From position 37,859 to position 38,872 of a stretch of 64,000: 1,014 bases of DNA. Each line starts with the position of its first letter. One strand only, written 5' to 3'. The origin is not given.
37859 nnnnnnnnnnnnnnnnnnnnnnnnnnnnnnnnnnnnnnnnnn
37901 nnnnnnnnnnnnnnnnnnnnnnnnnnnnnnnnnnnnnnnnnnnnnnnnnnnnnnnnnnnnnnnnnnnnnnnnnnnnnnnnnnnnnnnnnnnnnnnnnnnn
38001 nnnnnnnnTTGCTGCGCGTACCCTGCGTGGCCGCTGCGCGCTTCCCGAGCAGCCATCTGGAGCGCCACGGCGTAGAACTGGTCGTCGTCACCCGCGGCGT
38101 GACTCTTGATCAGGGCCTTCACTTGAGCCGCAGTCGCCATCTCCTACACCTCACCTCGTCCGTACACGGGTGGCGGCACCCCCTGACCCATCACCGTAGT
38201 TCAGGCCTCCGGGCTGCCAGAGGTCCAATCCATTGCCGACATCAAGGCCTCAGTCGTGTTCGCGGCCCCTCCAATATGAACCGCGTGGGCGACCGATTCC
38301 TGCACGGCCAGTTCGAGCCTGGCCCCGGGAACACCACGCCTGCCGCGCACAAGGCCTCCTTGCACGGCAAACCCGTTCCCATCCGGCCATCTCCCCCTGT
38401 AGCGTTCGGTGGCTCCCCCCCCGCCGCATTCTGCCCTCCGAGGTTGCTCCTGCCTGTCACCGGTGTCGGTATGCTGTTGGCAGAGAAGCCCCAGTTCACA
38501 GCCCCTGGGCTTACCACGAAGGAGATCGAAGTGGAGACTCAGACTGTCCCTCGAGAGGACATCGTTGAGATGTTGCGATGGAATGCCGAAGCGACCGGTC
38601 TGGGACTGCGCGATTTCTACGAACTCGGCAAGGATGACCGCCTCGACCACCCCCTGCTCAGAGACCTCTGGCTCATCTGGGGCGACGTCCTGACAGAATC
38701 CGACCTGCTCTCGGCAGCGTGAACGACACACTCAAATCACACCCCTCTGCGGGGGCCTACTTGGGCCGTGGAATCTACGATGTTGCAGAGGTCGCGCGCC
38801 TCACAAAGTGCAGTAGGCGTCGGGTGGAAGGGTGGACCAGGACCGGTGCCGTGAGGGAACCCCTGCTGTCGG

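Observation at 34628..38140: Cytoplasmic AAA+ ATPase / S8 subtilase operon (IetAS-like): an ATPase-protease immune module with unknown trigger and substrate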

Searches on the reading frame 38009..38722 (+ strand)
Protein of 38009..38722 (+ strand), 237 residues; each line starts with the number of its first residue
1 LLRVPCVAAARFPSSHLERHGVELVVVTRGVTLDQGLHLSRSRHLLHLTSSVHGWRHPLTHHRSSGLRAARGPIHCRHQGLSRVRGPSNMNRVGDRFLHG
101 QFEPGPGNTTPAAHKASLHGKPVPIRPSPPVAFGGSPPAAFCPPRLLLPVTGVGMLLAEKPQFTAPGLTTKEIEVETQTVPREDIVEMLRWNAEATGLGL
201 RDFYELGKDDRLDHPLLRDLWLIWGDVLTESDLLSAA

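Call 15: search_protein_families(library=pfam, proteins=[window:38009-38722:+], max_evalue=0.01)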
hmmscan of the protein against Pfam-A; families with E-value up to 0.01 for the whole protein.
window:38009-38722:+ (237 aa): 0 families
